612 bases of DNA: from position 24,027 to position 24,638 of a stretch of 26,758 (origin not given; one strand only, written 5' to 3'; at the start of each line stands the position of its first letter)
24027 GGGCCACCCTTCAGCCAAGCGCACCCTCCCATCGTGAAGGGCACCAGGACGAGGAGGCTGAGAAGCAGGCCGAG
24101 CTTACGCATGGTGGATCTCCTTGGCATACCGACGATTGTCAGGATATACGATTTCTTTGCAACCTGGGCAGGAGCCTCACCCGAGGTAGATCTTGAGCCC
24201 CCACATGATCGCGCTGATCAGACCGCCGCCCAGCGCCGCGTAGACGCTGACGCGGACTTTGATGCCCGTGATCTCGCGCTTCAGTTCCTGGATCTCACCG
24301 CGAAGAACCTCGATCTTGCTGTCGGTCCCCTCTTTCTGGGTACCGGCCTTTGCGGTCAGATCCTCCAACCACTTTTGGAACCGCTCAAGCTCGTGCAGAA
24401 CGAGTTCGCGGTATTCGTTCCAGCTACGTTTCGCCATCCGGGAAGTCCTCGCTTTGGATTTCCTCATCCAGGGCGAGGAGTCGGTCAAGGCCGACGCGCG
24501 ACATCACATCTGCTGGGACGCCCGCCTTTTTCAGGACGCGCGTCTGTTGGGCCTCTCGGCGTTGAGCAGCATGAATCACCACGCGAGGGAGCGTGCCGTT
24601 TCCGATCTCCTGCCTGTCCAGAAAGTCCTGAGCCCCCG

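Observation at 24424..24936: Pseudo-receiver (CheY-fold) protein with every phospho-site residue replaced, encoded within the virion/lysis region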

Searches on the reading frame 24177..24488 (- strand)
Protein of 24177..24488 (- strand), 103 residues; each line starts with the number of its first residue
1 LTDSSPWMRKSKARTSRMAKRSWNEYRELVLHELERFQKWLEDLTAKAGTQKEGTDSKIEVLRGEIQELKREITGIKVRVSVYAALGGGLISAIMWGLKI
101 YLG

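Call 6: search_protein_families(library=phrogs, proteins=[window:24177-24488:-], max_evalue=0.01)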
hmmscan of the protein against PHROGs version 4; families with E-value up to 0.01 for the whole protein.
window:24177-24488:- (103 aa): 1 family
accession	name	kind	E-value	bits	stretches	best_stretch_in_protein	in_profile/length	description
phrog_4272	-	unknown function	0.0019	17.6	1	16-78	230-288/764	-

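Call 8: search_protein_families(library=pfam, proteins=[window:24177-24488:-], max_evalue=0.01)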
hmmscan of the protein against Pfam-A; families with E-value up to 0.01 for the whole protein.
window:24177-24488:- (103 aa): 0 families

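Call 35: search_protein_families(library=pfam, proteins=[window:24177-24437:-], max_evalue=10)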
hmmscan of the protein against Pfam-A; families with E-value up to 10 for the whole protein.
window:24177-24437:- (86 aa): 2 families
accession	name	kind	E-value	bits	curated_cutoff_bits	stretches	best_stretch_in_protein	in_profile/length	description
PF25764.1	KIF21A_4th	-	0.13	12.4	33.1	1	27-55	122-150/183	KIF21A-like domain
PF05377.16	FlaC_arch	-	0.24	12.3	27.8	1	38-63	12-37/55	Flagella accessory protein C (FlaC)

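Call 46: find_related_loci(query=A3, collection=viral_contigs, flank=6000)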
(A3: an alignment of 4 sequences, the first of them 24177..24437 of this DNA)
Query A3 (86 aa) in viral_contigs; peptide patterns used: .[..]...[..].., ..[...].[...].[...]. (x = any residue, [..] = any of these).
17 stretches matched a pattern; 4 encode a relative of the query (tblastn E <= 1e-3); 4 distinct loci.
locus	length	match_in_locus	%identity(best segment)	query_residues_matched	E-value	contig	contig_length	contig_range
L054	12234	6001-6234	35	5-78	2e-10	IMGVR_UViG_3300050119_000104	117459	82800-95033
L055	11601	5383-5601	33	6-74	5e-7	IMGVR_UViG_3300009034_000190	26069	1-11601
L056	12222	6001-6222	28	5-85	8e-6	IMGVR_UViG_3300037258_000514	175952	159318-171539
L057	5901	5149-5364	35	5-57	2e-5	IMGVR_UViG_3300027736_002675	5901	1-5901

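Call 52: search_protein_families(library=pfam, proteins=[L054:5550-5999:+, L056:5526-5951:+, L057:4620-5135:+, L056:6250-6687:+, L056:4995-5504:+, L054:6323-6808:+, L054:5105-5548:+, L057:3765-4610:+], max_evalue=0.01)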
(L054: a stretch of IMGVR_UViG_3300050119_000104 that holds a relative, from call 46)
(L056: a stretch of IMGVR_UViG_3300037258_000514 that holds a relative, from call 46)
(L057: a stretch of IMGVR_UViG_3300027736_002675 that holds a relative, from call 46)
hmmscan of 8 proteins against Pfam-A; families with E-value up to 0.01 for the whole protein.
L054:5550-5999:+ (149 aa): 5 families
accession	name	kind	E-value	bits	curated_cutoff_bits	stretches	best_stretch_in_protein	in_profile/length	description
PF00989.32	PAS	-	4.8e-08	33.4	22.6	1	26-75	5-58/113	PAS fold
PF13188.13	PAS_8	-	2.7e-07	30.7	21.8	1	26-73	5-49/65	PAS domain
PF08448.16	PAS_4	-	4e-07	30.7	23.1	1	28-87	1-56/110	PAS fold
PF13426.13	PAS_9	-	4.9e-05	24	27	1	32-79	1-45/103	PAS domain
PF24820.1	Diguanyl_cycl_sensor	-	0.0047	17.3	28.1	1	30-65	4-39/109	Diguanylate cyclase-like sensor domain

L056:5526-5951:+ (141 aa): 3 families
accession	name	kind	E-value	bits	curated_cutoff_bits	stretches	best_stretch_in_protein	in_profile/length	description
PF08448.16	PAS_4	-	9.9e-06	26.2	23.1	1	33-100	3-69/110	PAS fold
PF13426.13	PAS_9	-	0.00038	21.1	27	1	37-110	3-79/103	PAS domain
PF00989.32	PAS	-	0.0024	18.3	22.6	1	31-84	7-63/113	PAS fold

L057:4620-5135:+ (171 aa): 6 families
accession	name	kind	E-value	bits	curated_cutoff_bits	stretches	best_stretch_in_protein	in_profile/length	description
PF13426.13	PAS_9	-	1.9e-08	34.9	27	1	57-114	3-66/103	PAS domain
PF08447.18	PAS_3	-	1.4e-07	32.1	25.6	1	68-137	2-81/89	PAS fold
PF14598.12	PAS_11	-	1.5e-07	31.8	25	1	62-134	9-86/109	PAS domain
PF00989.32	PAS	-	2.1e-06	28.2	22.6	1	59-107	15-63/113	PAS fold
PF08448.16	PAS_4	-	0.00078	20.1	23.1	1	55-107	5-57/110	PAS fold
PF13188.13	PAS_8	-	0.0036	17.6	21.8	1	55-98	11-54/65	PAS domain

L056:6250-6687:+ (145 aa): 1 family
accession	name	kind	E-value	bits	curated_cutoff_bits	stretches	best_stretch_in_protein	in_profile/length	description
PF10908.13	Tlde1_dom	-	5.2e-06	27.3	30.1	1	38-126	13-106/120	Tlde1 domain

L056:4995-5504:+ (169 aa): 0 families

L054:6323-6808:+ (161 aa): 0 families

L054:5105-5548:+ (147 aa): 0 families

L057:3765-4610:+ (281 aa): 0 families
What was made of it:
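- PAS domains in the equivalent slot are typical ligand or redox sensors (call 52).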

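Call 54: find_homologous_proteins(query=A5, max_evalue=0.001)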
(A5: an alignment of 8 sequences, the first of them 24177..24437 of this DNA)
Query A5 (8 sequences) (86 aa, profile of the alignment): 154 proteins with E <= 0.001 among 3765 candidates; the best 120 are listed.
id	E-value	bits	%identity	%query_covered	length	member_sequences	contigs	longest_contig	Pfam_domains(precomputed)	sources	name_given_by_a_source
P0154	8.6e-32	127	35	94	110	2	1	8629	-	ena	-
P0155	8.2e-30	121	36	62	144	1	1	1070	-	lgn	-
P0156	8.2e-30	121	35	62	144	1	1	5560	-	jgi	-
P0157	1.2e-29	121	35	62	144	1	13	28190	-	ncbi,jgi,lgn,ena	jgi:hypothetical protein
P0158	2.0e-29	120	36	62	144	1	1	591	-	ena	-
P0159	2.1e-29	120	36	62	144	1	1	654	-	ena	-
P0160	2.2e-29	120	36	62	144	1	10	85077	-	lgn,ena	-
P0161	2.4e-29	120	36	62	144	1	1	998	-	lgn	-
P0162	3.0e-29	119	36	62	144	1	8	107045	-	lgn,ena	-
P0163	5.4e-29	118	36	62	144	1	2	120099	-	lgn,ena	-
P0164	6.3e-29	118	35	62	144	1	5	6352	-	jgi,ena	jgi:hypothetical protein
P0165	1.0e-28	118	36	62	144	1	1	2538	-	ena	-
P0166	2.8e-25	106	35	86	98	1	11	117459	-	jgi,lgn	jgi:tetrahydromethanopterin S-methyltransferase subunit B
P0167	1.2e-24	104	34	65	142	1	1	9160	-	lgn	-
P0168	1.9e-23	101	40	60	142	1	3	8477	-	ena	-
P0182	2.1e-17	81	63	100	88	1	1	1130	-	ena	-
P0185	7.3e-17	79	65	20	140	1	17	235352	-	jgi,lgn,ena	-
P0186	7.9e-17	79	55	98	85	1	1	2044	-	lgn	-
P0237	2.5e-11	62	28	92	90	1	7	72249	-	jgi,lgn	jgi:hypothetical protein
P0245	2.0e-10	59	37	97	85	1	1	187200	-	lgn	-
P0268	4.3e-9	54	37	87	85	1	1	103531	-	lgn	-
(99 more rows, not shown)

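Call 55: find_encoding_contigs(protein=P0185, flank=5000, max_places=2)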
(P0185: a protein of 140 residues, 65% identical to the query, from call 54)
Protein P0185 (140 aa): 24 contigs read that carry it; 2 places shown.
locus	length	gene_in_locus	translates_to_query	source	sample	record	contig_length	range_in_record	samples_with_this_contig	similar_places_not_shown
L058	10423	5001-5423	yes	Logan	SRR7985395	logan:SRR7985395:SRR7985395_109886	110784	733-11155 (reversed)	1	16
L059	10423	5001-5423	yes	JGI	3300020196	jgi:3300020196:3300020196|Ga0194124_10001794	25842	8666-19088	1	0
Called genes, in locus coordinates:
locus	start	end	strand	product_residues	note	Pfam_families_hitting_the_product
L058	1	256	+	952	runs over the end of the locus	PF04984:Phage_sheath_1, PF17482:Phage_sheath_1C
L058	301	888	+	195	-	PF06841:Phage_T4_gp19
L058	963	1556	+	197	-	PF06841:Phage_T4_gp19 (weak)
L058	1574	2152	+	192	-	-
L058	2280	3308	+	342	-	PF12322:T4_baseplate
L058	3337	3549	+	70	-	-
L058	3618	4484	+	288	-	-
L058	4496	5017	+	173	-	PF00989:PAS, PF08448:PAS_4, PF13426:PAS_9 (weak), PF14598:PAS_11, PF08447:PAS_3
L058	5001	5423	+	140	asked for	-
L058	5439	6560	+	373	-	-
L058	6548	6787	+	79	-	-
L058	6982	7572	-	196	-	PF05406:WGR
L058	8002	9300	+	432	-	-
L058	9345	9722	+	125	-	-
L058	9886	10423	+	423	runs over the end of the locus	?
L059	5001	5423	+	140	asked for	-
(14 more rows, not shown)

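Call 56: find_encoding_contigs(protein=P0245, flank=5000, max_places=2)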
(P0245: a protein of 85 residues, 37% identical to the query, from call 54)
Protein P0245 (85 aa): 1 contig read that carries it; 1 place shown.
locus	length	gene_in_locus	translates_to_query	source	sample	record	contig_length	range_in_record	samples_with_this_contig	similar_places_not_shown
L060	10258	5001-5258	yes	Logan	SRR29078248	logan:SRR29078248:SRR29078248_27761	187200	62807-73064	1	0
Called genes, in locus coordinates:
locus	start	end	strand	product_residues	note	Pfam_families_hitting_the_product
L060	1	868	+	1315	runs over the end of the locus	-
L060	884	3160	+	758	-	-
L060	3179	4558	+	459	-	PF00535:Glycos_transf_2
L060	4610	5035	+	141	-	PF13426:PAS_9 (weak)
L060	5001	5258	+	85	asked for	-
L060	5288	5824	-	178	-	-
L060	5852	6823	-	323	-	-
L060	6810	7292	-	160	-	-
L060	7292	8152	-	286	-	-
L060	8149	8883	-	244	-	PF12804:NTP_transf_3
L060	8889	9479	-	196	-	-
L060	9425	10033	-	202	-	-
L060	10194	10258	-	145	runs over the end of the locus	-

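Call 57: find_encoding_contigs(protein=P0160, flank=5000, max_places=2)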
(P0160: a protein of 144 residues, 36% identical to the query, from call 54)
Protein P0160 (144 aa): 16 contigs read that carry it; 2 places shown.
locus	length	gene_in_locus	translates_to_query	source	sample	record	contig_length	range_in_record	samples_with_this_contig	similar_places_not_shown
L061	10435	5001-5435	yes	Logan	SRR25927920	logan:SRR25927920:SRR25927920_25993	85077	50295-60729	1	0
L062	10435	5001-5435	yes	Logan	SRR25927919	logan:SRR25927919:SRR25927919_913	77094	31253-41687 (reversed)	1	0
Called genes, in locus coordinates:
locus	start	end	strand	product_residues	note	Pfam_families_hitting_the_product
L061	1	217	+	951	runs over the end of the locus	PF04984:Phage_sheath_1, PF17482:Phage_sheath_1C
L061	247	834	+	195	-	PF06841:Phage_T4_gp19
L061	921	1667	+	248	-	PF06841:Phage_T4_gp19 (weak)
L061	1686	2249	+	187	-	PF06841:Phage_T4_gp19 (weak)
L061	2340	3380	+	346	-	PF12322:T4_baseplate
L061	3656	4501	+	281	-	-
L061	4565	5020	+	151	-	PF00989:PAS (weak), PF13426:PAS_9 (weak), PF14598:PAS_11 (weak), PF08447:PAS_3 (faint)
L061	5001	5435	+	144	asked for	-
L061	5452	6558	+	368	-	PF13155:Toprim_2 (weak)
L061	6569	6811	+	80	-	-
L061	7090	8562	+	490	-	-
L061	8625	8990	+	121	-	-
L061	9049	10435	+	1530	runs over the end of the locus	-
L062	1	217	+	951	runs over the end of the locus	PF04984:Phage_sheath_1, PF17482:Phage_sheath_1C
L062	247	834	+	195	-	PF06841:Phage_T4_gp19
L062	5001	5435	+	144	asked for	-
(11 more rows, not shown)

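Call 58: find_related_loci(query=A5, collection=genome_contigs, flank=5000)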
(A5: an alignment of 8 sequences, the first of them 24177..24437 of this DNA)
Query A5 (86 aa) in genome_contigs; peptide patterns used: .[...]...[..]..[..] (x = any residue, [..] = any of these).
10 stretches matched a pattern; 3 encode a relative of the query (tblastn E <= 1e-3); 3 distinct loci.
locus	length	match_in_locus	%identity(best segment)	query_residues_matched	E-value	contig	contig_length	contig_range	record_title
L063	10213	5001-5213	32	6-69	1e-4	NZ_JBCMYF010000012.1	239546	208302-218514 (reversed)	Metabacillus idriensis strain NRS-1149 NRS_1149_contig_0000012, whole genome shotgun sequence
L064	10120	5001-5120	40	6-47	1e-4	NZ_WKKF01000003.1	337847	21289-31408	Metabacillus idriensis strain DSM 19097 Contig03, whole genome shotgun sequence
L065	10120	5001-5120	40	6-47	2e-4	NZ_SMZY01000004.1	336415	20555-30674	Peribacillus frigoritolerans strain F-D2 NODE_4_length_336415_cov_317.195217, whole genome shotgun sequence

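Call 61: find_encoding_contigs(protein=P0186, flank=5000, max_places=2)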
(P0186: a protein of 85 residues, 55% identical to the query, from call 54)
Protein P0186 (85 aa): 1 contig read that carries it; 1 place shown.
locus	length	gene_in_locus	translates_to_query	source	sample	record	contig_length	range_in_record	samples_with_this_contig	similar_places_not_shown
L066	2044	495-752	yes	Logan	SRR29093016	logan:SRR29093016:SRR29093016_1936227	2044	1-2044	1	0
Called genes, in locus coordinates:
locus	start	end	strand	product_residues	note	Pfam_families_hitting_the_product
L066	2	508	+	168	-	?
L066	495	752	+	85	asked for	-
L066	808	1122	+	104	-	-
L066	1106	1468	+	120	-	-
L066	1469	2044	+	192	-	?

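Call 62: find_encoding_contigs(protein=P0182, flank=5000, max_places=2)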
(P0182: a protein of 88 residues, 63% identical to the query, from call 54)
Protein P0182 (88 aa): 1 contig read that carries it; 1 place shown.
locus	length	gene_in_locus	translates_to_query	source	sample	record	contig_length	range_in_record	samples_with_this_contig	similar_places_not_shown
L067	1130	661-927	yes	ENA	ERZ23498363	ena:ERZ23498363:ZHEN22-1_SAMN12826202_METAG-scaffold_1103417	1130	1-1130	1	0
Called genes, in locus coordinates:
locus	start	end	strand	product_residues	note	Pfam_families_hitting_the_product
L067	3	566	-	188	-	?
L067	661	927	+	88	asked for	-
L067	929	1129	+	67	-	?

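Call 63: find_encoding_contigs(protein=P0268, flank=5000, max_places=1)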
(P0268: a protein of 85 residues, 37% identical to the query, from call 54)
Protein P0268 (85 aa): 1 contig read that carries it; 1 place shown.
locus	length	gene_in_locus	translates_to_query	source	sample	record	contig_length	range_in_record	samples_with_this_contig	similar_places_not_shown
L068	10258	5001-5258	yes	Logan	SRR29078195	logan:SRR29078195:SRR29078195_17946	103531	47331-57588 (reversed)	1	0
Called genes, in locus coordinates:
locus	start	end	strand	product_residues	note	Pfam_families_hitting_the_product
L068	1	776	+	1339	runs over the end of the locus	-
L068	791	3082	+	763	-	-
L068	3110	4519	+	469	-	PF00535:Glycos_transf_2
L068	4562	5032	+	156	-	PF13426:PAS_9 (weak)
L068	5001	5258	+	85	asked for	-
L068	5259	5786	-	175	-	-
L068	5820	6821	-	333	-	-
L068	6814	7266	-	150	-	-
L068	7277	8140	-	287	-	-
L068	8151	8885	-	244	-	PF12804:NTP_transf_3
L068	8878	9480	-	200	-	-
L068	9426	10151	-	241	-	-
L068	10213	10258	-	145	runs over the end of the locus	-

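Call 64: find_encoding_contigs(protein=P0237, flank=5000, max_places=1)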
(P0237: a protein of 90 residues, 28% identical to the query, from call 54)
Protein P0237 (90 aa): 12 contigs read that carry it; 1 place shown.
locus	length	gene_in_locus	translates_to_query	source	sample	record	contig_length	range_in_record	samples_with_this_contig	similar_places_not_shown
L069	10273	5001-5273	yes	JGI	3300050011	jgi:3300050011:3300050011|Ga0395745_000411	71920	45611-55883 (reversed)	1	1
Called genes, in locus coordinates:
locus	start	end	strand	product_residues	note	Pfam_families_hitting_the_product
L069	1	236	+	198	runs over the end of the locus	PF13539:Peptidase_M15_4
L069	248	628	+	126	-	-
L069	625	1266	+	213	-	PF01048:PNP_UDP_1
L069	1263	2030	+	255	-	-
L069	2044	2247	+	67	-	-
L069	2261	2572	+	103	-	-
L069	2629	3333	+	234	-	PF00535:Glycos_transf_2, PF10111:Glyco_tranf_2_2 (faint), PF13641:Glyco_tranf_2_3, PF13632:Glyco_trans_2_3, PF02709:Glyco_transf_7C (weak)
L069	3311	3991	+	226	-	PF00149:Metallophos (weak), PF12850:Metallophos_2 (faint)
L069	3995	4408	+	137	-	-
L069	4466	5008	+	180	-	PF00989:PAS, PF13188:PAS_8 (weak), PF08448:PAS_4 (weak), PF13426:PAS_9 (weak)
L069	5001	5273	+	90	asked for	-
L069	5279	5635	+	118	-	-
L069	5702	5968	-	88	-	-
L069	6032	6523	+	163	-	-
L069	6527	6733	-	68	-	-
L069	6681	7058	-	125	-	-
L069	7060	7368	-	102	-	-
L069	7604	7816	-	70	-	-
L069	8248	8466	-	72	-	-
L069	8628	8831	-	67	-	-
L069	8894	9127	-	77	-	PF04448:DUF551 (weak)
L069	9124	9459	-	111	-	-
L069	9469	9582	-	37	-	-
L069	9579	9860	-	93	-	-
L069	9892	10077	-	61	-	-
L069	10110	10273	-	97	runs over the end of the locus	-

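Call 79: search_dna_similar(query=window:24177-24437:-, collection=phages, mode=protein, max_evalue=0.01)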
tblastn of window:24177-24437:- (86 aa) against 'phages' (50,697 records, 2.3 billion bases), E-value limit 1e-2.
No match.
